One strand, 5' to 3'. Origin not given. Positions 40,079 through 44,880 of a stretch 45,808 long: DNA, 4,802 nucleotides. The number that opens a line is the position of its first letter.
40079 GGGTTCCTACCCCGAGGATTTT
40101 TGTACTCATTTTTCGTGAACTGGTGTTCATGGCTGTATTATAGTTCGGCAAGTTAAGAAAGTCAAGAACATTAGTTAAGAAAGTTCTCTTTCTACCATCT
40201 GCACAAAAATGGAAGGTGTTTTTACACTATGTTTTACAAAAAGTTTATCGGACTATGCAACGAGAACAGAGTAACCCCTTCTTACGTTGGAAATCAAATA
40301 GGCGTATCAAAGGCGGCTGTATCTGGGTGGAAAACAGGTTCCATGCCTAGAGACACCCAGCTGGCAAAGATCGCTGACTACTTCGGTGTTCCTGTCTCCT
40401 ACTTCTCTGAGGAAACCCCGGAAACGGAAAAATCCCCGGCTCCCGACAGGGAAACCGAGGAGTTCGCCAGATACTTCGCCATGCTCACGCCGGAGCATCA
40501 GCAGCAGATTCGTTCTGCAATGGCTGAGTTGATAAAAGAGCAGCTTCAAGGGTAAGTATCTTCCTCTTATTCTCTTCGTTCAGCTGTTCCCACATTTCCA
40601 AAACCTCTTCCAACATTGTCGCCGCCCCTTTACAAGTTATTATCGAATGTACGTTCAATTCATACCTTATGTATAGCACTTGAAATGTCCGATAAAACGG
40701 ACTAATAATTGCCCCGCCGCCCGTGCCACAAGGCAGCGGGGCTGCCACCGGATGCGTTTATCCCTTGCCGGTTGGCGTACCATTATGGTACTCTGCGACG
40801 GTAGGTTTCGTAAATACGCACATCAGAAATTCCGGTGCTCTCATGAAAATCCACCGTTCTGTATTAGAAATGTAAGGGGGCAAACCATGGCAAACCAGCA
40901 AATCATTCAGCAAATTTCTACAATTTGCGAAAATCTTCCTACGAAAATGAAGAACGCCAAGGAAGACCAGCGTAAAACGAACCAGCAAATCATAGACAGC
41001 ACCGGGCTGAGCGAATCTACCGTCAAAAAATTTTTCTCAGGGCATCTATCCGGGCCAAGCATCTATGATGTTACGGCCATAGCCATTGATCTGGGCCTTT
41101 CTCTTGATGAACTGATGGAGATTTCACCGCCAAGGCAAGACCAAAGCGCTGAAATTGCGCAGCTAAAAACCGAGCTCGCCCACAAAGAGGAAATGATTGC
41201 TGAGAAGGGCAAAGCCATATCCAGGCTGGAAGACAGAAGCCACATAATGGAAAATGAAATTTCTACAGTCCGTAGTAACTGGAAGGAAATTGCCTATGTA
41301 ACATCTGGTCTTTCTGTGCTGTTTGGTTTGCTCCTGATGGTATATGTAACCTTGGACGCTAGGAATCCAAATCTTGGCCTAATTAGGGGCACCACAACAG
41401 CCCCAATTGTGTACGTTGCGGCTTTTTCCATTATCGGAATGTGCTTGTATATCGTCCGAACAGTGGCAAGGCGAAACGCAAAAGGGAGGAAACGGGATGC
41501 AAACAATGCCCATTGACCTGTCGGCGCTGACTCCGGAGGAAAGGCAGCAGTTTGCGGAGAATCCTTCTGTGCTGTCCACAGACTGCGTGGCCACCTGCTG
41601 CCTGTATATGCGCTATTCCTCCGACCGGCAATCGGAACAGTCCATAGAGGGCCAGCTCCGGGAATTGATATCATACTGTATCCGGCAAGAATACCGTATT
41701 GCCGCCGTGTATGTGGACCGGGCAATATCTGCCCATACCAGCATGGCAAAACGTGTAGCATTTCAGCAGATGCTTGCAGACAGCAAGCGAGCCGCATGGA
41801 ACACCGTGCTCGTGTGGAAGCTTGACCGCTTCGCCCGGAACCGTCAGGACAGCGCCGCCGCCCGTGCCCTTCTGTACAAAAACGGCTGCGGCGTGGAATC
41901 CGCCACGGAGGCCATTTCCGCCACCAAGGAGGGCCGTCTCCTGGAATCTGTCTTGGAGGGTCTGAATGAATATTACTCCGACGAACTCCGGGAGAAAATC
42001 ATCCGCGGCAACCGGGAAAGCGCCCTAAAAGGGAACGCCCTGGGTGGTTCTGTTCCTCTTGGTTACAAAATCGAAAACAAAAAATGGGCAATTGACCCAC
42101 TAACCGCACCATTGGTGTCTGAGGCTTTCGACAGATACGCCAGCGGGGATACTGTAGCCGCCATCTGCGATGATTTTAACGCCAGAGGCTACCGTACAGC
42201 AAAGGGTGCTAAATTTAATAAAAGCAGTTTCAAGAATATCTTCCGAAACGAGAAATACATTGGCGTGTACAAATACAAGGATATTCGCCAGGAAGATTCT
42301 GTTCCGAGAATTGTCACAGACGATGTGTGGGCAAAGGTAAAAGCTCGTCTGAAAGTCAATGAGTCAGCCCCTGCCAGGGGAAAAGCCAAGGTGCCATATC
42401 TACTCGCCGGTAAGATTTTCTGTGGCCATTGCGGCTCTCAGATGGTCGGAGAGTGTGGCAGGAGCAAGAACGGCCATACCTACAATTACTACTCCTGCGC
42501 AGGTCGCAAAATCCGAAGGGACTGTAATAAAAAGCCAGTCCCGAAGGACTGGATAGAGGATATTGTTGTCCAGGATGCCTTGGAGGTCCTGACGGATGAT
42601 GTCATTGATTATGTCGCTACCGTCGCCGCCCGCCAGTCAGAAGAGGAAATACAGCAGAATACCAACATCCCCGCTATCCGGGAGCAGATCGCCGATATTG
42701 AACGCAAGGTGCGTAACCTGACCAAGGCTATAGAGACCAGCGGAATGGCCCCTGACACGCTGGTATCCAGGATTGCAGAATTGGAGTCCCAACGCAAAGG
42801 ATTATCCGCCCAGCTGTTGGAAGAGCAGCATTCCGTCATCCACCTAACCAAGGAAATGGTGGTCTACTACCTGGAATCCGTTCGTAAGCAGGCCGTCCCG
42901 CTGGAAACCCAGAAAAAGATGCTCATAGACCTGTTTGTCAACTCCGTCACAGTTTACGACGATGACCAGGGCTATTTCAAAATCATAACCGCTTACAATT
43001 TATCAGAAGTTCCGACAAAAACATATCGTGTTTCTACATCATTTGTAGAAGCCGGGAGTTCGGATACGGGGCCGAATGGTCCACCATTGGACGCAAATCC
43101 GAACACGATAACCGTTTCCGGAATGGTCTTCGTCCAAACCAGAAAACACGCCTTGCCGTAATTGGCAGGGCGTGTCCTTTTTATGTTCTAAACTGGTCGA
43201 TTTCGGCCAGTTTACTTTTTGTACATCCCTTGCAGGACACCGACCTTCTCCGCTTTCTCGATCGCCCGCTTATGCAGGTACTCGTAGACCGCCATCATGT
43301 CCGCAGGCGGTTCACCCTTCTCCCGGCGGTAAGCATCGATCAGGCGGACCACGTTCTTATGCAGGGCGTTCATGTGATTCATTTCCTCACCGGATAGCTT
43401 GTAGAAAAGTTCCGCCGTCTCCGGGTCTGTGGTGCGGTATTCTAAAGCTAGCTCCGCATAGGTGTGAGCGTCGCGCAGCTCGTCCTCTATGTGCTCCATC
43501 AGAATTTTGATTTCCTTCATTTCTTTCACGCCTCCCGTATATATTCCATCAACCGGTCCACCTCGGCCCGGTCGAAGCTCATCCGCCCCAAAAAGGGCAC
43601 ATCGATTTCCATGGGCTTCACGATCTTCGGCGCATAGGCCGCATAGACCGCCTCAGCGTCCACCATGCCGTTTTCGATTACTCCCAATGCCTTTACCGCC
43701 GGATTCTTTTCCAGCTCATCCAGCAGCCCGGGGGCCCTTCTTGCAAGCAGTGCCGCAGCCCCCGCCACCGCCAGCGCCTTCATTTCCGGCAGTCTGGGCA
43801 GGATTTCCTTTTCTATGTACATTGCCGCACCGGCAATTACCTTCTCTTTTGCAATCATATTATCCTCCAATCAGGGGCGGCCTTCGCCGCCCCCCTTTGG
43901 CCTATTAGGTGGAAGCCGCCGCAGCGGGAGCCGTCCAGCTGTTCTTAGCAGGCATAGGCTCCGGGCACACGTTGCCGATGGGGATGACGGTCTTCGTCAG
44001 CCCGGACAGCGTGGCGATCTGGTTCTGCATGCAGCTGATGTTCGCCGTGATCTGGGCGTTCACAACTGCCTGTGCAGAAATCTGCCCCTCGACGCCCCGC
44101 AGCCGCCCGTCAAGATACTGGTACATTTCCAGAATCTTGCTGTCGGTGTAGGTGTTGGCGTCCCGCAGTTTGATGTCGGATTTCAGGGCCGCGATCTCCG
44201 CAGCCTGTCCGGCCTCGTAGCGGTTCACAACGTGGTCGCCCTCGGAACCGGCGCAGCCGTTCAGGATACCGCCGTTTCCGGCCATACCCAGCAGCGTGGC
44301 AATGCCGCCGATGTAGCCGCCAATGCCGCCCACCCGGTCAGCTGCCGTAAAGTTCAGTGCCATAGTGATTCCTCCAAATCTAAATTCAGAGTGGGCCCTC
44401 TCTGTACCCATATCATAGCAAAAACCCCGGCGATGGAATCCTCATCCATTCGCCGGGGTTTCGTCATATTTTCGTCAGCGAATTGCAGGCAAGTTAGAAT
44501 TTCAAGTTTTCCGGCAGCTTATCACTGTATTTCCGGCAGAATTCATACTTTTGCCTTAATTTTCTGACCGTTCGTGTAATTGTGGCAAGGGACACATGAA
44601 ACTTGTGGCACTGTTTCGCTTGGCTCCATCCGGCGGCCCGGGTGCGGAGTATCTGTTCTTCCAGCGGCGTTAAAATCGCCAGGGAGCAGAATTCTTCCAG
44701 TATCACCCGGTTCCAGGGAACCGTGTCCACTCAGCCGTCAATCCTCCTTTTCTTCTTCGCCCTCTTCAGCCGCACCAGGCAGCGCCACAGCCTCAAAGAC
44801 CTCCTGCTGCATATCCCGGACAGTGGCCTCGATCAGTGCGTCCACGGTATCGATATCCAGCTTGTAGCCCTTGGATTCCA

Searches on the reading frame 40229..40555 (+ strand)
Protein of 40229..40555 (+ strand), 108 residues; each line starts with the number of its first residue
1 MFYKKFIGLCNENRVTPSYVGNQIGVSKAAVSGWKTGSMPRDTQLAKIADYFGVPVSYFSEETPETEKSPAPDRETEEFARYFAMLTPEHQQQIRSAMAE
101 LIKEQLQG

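Call 65: search_protein_families(library=pfam, max_evalue=0.01, proteins=[window:40229-40555:+])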
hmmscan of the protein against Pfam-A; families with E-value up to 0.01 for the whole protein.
window:40229-40555:+ (108 aa): 3 families
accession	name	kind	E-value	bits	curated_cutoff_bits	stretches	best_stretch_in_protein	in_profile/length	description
PF01381.28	HTH_3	-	1.6e-06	28.5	23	1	20-59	15-55/55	Helix-turn-helix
PF13443.12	HTH_26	-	0.0043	17.7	22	1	9-55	5-53/63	Cro/C1-type HTH DNA-binding domain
PF04967.18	HTH_10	-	0.006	16.8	23.1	0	39-60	20-41/53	HTH DNA binding domain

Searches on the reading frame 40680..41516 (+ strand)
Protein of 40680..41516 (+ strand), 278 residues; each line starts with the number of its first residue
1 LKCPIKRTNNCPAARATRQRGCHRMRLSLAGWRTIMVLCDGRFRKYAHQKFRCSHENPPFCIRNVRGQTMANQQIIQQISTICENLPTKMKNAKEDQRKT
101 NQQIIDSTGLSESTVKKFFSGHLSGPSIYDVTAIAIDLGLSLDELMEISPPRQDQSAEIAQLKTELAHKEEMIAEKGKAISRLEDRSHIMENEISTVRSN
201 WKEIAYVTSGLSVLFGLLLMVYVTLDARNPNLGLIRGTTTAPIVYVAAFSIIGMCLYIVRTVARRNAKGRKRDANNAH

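Call 65: search_protein_families(library=pfam, max_evalue=0.01, proteins=[window:40680-41516:+])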
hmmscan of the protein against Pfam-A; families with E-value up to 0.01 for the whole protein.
window:40680-41516:+ (278 aa): 3 families
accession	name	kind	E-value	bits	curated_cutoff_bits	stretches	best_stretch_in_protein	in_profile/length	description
PF01381.28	HTH_3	-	0.0037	17.7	23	0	100-145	11-55/55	Helix-turn-helix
PF13443.12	HTH_26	-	0.0039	17.9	22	0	103-150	15-62/63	Cro/C1-type HTH DNA-binding domain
PF25481.1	Nucleoprot-TPR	-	0.0058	17.1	27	0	152-187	42-77/80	Nucleoprotein TPR-like domain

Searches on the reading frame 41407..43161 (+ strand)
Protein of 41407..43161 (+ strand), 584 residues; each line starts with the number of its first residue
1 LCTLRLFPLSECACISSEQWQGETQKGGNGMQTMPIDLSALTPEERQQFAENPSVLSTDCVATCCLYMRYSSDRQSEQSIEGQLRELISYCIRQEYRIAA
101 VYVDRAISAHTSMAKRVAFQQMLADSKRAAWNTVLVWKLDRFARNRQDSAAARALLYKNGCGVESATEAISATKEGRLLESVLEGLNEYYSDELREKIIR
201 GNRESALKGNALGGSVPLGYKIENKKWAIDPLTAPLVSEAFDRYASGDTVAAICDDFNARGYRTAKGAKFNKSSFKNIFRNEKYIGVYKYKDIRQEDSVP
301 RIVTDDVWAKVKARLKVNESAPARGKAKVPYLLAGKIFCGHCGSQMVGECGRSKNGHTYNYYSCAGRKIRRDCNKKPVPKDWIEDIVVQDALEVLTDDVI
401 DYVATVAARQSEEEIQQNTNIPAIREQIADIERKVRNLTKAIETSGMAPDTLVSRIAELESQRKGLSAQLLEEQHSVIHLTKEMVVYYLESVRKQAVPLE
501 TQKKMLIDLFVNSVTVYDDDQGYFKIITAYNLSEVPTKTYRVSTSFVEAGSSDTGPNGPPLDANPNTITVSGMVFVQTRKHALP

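Call 65: search_protein_families(library=pfam, max_evalue=0.01, proteins=[window:41407-43161:+])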
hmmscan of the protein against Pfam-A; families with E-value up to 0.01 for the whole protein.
window:41407-43161:+ (584 aa): 3 families
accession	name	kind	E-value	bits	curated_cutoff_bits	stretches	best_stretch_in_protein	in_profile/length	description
PF00239.26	Resolvase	-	6.5e-25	88.4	23.3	1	66-210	3-144/145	Resolvase, N terminal domain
PF07508.19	Recombinase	-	6.4e-17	62.1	21.1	1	233-316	3-100/102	Recombinase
PF13408.12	Zn_ribbon_recom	-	3.8e-13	50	25.3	1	332-390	1-56/58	Recombinase zinc beta ribbon domain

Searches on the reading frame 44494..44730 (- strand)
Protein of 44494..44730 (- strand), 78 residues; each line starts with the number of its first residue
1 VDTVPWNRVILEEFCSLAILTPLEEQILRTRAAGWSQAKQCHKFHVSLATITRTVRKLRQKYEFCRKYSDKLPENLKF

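Call 65: search_protein_families(library=pfam, max_evalue=0.01, proteins=[window:44494-44730:-])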
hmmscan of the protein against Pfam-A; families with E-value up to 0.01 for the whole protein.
window:44494-44730:- (78 aa): 1 family
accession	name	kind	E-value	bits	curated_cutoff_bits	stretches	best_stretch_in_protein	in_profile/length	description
PF13384.12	HTH_23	-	0.0075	16.5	24.6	0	26-58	9-41/50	Homeodomain-like domain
